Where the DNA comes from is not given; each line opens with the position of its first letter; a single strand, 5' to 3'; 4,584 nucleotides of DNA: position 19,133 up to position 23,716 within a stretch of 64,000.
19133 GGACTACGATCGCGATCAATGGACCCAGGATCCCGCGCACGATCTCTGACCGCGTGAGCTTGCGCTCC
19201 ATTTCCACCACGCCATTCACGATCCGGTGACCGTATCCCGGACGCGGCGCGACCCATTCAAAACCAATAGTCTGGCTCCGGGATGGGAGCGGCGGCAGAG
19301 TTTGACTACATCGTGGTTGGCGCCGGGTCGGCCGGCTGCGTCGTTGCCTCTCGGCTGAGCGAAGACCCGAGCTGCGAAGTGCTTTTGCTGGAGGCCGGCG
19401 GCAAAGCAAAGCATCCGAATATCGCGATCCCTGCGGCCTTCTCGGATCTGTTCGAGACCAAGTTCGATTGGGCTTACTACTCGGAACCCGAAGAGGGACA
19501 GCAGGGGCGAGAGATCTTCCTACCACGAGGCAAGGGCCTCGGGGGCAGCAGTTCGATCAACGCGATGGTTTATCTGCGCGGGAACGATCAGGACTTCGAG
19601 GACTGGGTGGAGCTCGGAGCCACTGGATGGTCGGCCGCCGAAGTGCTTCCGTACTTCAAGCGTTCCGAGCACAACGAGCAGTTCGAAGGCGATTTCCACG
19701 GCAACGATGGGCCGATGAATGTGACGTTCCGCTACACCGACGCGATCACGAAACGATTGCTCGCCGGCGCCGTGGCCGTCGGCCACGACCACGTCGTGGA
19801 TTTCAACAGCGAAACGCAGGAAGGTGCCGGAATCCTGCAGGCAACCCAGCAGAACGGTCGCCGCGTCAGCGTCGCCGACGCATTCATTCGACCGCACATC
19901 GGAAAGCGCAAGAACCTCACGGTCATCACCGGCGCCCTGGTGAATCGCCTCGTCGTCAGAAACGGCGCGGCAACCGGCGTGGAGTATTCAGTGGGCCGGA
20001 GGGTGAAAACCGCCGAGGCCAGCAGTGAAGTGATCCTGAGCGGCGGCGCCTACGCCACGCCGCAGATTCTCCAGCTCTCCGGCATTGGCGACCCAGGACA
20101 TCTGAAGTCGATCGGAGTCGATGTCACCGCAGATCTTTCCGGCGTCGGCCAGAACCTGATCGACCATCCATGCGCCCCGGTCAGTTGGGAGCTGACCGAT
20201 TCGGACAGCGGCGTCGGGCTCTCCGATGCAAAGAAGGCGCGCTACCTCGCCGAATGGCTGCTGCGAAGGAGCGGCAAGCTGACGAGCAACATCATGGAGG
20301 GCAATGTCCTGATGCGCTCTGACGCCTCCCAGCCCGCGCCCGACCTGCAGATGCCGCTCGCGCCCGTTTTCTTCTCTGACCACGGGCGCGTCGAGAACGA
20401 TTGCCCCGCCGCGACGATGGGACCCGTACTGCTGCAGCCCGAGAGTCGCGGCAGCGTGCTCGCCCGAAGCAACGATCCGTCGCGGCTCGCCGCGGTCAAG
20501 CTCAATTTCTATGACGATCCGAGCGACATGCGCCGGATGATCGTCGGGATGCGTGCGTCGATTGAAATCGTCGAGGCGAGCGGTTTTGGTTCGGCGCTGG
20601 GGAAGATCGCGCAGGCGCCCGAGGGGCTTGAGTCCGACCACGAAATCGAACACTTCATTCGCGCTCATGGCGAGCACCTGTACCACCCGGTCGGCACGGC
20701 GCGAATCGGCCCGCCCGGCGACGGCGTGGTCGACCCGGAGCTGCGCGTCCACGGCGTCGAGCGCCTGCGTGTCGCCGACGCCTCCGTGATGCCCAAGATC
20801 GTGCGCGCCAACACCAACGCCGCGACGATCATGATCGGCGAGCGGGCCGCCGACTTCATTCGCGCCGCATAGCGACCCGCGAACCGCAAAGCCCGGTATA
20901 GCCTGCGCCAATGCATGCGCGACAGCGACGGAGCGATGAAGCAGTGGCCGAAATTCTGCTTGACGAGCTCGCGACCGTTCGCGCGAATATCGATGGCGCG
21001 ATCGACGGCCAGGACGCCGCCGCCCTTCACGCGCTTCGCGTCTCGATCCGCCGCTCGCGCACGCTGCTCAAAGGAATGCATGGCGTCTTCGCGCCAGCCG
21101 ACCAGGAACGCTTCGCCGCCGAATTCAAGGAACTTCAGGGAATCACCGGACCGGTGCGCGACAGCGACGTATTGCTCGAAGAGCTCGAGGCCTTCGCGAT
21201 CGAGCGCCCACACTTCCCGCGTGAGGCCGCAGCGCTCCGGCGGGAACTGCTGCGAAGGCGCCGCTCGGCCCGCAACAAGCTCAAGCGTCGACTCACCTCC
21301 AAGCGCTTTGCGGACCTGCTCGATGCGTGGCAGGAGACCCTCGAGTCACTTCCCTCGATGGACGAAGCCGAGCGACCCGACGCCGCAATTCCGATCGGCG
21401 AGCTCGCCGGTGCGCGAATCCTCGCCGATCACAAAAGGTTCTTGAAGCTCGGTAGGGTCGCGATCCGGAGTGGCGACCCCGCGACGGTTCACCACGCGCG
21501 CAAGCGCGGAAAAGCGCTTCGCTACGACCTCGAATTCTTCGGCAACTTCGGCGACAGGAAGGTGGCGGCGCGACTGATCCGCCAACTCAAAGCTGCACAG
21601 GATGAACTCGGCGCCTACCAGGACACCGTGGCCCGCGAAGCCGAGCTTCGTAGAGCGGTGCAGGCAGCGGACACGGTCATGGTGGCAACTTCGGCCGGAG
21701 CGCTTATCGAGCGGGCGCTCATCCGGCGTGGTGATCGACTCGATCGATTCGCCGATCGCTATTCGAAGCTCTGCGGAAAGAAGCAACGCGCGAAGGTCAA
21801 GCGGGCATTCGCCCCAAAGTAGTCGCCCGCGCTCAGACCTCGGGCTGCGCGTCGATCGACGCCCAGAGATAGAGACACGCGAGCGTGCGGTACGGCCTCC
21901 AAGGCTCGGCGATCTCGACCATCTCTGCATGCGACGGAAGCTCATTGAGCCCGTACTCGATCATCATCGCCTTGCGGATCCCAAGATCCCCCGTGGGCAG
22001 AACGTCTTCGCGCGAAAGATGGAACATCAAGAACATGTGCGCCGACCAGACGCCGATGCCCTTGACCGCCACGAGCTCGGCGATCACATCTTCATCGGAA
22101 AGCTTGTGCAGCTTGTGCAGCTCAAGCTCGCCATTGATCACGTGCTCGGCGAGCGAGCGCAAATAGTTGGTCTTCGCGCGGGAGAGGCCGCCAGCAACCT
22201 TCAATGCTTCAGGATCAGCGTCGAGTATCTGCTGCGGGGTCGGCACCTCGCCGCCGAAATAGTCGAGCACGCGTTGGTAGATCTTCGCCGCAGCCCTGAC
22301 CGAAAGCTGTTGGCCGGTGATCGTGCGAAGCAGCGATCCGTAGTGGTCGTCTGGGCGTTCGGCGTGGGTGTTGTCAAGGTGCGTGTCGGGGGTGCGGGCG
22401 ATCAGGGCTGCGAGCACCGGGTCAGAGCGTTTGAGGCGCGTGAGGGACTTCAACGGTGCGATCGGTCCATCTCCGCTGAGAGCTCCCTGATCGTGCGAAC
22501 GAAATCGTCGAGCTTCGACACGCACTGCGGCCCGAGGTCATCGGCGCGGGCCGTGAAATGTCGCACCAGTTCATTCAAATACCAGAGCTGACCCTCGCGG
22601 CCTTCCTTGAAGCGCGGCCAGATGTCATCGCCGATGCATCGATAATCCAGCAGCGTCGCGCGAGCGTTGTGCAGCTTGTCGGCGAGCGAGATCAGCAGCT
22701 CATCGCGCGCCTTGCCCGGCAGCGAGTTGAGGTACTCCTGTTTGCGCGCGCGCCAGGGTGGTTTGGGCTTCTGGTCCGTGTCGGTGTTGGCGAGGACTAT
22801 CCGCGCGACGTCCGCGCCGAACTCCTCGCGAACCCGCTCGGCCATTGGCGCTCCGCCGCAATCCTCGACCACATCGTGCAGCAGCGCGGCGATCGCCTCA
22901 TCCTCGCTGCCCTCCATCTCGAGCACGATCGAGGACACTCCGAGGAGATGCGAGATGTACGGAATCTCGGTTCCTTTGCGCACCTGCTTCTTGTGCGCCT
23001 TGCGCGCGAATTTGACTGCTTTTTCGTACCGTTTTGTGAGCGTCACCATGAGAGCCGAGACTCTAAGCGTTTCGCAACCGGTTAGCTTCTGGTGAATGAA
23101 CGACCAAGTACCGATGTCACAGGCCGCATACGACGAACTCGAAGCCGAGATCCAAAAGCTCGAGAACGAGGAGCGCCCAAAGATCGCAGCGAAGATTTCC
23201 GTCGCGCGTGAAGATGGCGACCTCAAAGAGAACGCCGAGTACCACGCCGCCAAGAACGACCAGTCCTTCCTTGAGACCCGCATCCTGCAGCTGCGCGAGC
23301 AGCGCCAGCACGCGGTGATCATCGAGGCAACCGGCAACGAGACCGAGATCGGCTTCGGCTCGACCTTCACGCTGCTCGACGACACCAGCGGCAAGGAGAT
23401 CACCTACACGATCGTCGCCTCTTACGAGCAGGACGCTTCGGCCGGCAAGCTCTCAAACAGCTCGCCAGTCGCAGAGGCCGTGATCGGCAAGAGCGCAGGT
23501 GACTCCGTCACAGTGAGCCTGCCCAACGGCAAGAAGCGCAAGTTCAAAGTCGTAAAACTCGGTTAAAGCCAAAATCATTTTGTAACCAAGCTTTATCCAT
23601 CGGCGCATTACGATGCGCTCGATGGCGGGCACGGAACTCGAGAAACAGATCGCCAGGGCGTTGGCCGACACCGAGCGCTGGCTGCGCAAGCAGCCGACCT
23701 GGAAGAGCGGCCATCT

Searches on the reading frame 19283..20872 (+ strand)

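Call 11: search_protein_families(library=ncbifam, proteins=[window:19283-20872:+])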
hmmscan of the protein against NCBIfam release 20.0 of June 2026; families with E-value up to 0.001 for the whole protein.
window:19283-20872:+ (529 aa): 7 families
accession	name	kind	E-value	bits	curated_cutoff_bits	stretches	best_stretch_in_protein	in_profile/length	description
NF002550.0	PRK02106.1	subfamily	2.2e-149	498.5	605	1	5-527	4-534/563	choline dehydrogenase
TIGR01810.1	betA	equivalog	4.5e-130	434.8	732.1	1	8-527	1-527/532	choline dehydrogenase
TIGR03970.1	mycofact_MftG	equivalog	3.2e-85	286.9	387.45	2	8-305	2-301/487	mycofactocin dehydrogenase MftG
TIGR04542.1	GMC_mycofac_2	equivalog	7.3e-37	127.4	400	1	8-269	1-238/425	mycofactocin system GMC family oxidoreductase MftG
NF038210.1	GMC_mycofac_3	equivalog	6.2e-21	74.7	300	3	10-108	2-92/418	mycofactocin system GMC family oxidoreductase MftG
NF058674.1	CholsOxChoxAB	equivalog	1.9e-05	23.3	850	0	6-46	5-44/535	cholesterol oxidase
TIGR02032.1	GG-red-SF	subfamily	0.0007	19.4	158.8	0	7-39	1-32/297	geranylgeranyl reductase family protein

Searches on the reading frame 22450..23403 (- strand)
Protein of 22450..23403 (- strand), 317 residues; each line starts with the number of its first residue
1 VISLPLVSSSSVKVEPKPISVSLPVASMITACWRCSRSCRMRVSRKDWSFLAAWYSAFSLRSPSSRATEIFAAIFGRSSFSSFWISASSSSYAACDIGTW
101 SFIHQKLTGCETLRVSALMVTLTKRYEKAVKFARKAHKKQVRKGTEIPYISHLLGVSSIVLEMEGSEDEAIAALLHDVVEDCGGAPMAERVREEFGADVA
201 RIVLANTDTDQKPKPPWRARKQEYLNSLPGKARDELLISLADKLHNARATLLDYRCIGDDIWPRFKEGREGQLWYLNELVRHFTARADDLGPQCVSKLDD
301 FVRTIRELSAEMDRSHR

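Call 53: search_protein_families(library=pfam, proteins=[window:22450-23403:-])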
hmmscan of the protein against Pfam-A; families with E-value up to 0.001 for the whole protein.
window:22450-23403:- (317 aa): 2 families
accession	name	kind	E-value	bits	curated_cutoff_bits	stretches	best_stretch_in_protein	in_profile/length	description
PF13328.12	HD_4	-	1.1e-22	80.9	27.2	1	129-249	1-126/156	HD domain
PF01966.28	HD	-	8.9e-06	26.4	22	1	149-246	1-115/116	HD domain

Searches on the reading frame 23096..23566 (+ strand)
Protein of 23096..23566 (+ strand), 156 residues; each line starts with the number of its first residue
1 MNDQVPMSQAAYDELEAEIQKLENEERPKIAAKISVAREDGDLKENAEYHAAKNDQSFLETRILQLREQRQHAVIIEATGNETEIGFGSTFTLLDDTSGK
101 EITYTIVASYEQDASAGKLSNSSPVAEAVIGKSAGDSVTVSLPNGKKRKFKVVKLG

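Call 11: search_protein_families(library=ncbifam, proteins=[window:23096-23566:+])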
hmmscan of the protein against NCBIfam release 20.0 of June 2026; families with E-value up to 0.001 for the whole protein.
window:23096-23566:+ (156 aa): 13 families
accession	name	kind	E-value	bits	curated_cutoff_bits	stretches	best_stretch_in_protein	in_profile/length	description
NF001261.0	PRK00226.1-2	equivalog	5.5e-49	166.1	167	1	3-154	2-153/157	transcription elongation factor GreA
TIGR01462.1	greA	subfamily_domain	1.1e-47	161.9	139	1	6-154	1-149/151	transcription elongation factor GreA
NF001263.0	PRK00226.1-4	equivalog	1.7e-44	151.5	145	1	1-154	3-156/160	transcription elongation factor GreA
NF001264.0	PRK00226.1-5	equivalog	4e-42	143.7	180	1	3-154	2-154/158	transcription elongation factor GreA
NF001260.0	PRK00226.1-1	equivalog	2.1e-31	108.7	234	1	4-147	5-149/160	transcription elongation factor GreA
NF001262.0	PRK00226.1-3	equivalog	4.6e-29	101.3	161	1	7-154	9-158/165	transcription elongation factor GreA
NF011309.0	PRK14720.1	equivalog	2.9e-28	98.5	714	1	11-155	756-900/906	transcription elongation factor GreA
NF002506.1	PRK01885.1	equivalog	2.4e-25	89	188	1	7-148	5-146/156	transcription elongation factor GreB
TIGR01461.1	greB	equivalog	1.4e-22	80.1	171.05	1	8-150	6-148/156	transcription elongation factor GreB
NF004969.0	PRK06330.1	equivalog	1.5e-16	60.2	697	1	9-150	571-709/718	transcript cleavage factor/unknown domain fusion protein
NF004548.0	PRK05892.1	equivalog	8.9e-14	51.7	126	1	3-154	4-153/158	nucleoside diphosphate kinase regulator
NF004973.0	PRK06342.1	equivalog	9.5e-12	44.9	159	1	33-141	42-150/160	transcription elongation factor GreA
NF004396.0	PRK05753.1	equivalog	1.3e-08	34.7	109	1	81-155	51-125/137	nucleoside diphosphate kinase regulator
